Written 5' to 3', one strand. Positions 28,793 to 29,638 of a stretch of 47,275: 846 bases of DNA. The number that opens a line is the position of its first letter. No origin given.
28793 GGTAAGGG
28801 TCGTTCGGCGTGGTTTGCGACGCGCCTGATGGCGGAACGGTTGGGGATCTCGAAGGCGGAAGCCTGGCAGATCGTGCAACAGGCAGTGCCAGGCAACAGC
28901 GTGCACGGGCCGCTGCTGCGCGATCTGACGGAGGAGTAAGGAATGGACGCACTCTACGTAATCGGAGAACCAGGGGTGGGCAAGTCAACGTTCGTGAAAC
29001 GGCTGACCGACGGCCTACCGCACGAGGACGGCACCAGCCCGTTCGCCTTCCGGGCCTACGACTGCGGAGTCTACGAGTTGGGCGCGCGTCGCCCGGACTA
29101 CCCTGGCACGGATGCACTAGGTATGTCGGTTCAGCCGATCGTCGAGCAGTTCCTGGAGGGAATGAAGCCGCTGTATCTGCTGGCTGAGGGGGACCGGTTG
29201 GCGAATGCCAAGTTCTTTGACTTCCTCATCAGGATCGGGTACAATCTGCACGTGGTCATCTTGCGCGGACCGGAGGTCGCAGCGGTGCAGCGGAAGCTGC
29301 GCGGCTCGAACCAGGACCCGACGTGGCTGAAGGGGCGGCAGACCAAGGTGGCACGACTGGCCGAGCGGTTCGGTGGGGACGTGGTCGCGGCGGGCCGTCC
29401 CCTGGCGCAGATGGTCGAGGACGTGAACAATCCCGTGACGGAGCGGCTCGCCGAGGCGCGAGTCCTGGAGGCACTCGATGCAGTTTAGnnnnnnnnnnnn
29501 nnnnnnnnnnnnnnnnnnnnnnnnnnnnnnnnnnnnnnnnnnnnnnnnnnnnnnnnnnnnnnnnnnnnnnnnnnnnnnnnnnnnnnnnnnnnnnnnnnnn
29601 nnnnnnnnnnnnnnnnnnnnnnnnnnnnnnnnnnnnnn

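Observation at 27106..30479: Candidate post-replicative DNA base hypermodification operon: TET/JBP-like dioxygenase, P-loop kinase, Cys-phosphatase and an all-alpha protein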

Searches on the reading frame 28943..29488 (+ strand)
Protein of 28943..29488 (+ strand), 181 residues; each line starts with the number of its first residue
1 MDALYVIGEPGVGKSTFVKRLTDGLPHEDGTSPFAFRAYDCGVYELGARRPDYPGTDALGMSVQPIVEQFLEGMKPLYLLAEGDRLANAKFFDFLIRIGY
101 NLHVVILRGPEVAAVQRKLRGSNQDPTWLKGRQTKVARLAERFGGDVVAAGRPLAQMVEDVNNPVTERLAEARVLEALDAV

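Call 3: search_protein_families(library=pfam, proteins=[window:28943-29488:+], max_evalue=0.1)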
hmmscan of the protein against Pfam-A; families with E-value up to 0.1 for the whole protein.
window:28943-29488:+ (181 aa): 13 families
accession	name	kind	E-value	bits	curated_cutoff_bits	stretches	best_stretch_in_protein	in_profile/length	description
PF18751.7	Ploopntkinase3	-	2e-22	80.1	27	1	4-147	6-162/187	P-loop Nucleotide Kinase3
PF13401.12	AAA_22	-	9.5e-05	23.2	27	1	4-32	8-33/130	AAA domain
PF13191.12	AAA_16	-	0.0029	18.6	32.6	1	3-28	26-51/167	AAA ATPase domain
PF01926.29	MMR_HSR1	-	0.0054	17.3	21.9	1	5-37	3-32/113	50S ribosome-binding GTPase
PF05729.18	NACHT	-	0.021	15.1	26.7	1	4-29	3-28/167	NACHT domain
PF13671.12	AAA_33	-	0.022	15.5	27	0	5-23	3-21/143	AAA domain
PF03266.21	NTPase_1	-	0.025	14.9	23.9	1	4-26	2-24/168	NTPase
PF00910.28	RNA_helicase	-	0.033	15.1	21.5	1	4-25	1-22/105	RNA helicase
PF03029.23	ATP_bind_1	-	0.035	14.3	27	1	6-27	1-22/240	Conserved hypothetical ATP binding protein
PF13479.12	AAA_24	-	0.067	13.5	27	1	5-26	6-23/195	AAA domain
PF00005.33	ABC_tran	-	0.09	13.8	25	0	4-31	14-41/137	ABC transporter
PF03308.22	MeaB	-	0.092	12.2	23.1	0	6-25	38-57/273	Methylmalonyl Co-A mutase-associated GTPase MeaB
PF07728.20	AAA_5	-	0.094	13.2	22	0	5-23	3-21/139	AAA domain (dynein-related subfamily)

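Call 4: search_protein_families(library=phrogs, proteins=[window:28943-29488:+], max_evalue=0.01)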
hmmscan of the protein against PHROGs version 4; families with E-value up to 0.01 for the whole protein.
window:28943-29488:+ (181 aa): 1 family
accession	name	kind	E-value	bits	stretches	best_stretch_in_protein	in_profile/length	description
phrog_800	-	head and packaging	3.5e-11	43.4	1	4-163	35-207/511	terminase small subunit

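Call 40: search_dna_similar(query=window:28943-29488:+, collection=phages, mode=protein, max_rows=60, max_evalue=0.001, rows=spread)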
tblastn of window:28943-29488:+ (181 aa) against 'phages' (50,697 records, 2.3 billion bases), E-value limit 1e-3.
Records with a match: 400; places in all: 400; records where one place covers at least 80% of the query: 44.
Best place of each record, by identity: <60% 400.
By first word of the organism name: Mycobacterium 367; Microbacterium 15; Gordonia 7; Methylophilales 4; Arthrobacter 2; Caulobacter 2; Rhodococcus 1; Mycolicibacterium 1; Glutamicibacter 1.
By host as written in the record: Mycobacterium smegmatis mc2 155 274; Mycobacterium smegmatis mc#155 56; - 9; Microbacterium paraoxydans NWU1 8; Mycobacterium smegmatis mc2155 6; Microbacterium foliorum NRRL B-24224 SEA 6; Gordonia rubripertincta NRRL B-16540 5; Mycobacterium smegmatius mc2 155 4; and 16 more.
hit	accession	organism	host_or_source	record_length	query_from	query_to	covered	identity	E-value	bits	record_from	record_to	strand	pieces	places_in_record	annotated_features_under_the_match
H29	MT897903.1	Mycobacterium phage DirtJuice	Mycobacterium smegmatis mc2 155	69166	4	163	88%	38.3%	2e-18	87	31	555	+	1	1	1: adenylate kinase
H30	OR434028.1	Mycobacterium phage Fozzie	Mycobacterium smegmatis mc2 155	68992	4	143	77%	40.0%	1e-18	88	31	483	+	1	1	1: adenylate kinase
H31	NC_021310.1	Mycobacterium phage Newman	Mycobacterium smegmatis mc2 155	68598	4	143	77%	40.0%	2e-18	87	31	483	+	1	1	1: terminase small subunit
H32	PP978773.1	Mycobacterium phage JDog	Mycobacterium smegmatis mc#155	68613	4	143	77%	40.0%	2e-18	87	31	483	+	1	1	1: adenylate kinase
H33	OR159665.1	Mycobacterium phage Lumine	Mycobacterium smegmatis mc#155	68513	4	143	77%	40.0%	2e-18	87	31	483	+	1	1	1: adenylate kinase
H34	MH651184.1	Mycobacterium phage Phareon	Mycobacterium smegmatis mc2 155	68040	4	143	77%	40.0%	2e-18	87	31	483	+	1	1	1: adenylate kinase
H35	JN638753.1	Mycobacterium phage Morgushi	Mycobacterium smegmatis mc2 155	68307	4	143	77%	40.0%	2e-18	87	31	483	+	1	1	1: adenylate kinase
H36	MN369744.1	Mycobacterium phage Beaglebox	Mycobacterium smegmatis mc2 155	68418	4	143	77%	40.0%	2e-18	87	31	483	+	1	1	1: adenylate kinase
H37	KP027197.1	Mycobacterium phage FluffyNinja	Mycobacterium smegmatis mc2 155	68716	4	143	77%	40.0%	2e-18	87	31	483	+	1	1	1: adenylate kinase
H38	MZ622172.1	Mycobacterium phage Giraffe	Mycobacterium smegmatis mc2 155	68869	4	143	77%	40.0%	2e-18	87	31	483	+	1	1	1: adenylate kinase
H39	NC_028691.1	Mycobacterium phage Apizium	Mycobacterium smegmatis mc2 155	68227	4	143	77%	40.0%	3e-18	87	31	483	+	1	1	terminase small subunit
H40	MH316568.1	Mycobacterium phage Phleuron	Mycobacterium smegmatis mc2 155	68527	4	143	77%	40.0%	3e-18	87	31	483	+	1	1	1: adenylate kinase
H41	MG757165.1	Mycobacterium phage Phergie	Mycobacterium smegmatis mc2 155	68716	4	143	77%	40.0%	3e-18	87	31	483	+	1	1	1: adenylate kinase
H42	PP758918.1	Mycobacterium phage Schueller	Mycobacterium smegmatis mc#155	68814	4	143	77%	40.0%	3e-18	87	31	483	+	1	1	1: adenylate kinase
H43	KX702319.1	Mycobacterium phage Pinkman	Mycobacterium smegmatis mc2 155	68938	4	143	77%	40.0%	3e-18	87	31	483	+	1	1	adenylate kinase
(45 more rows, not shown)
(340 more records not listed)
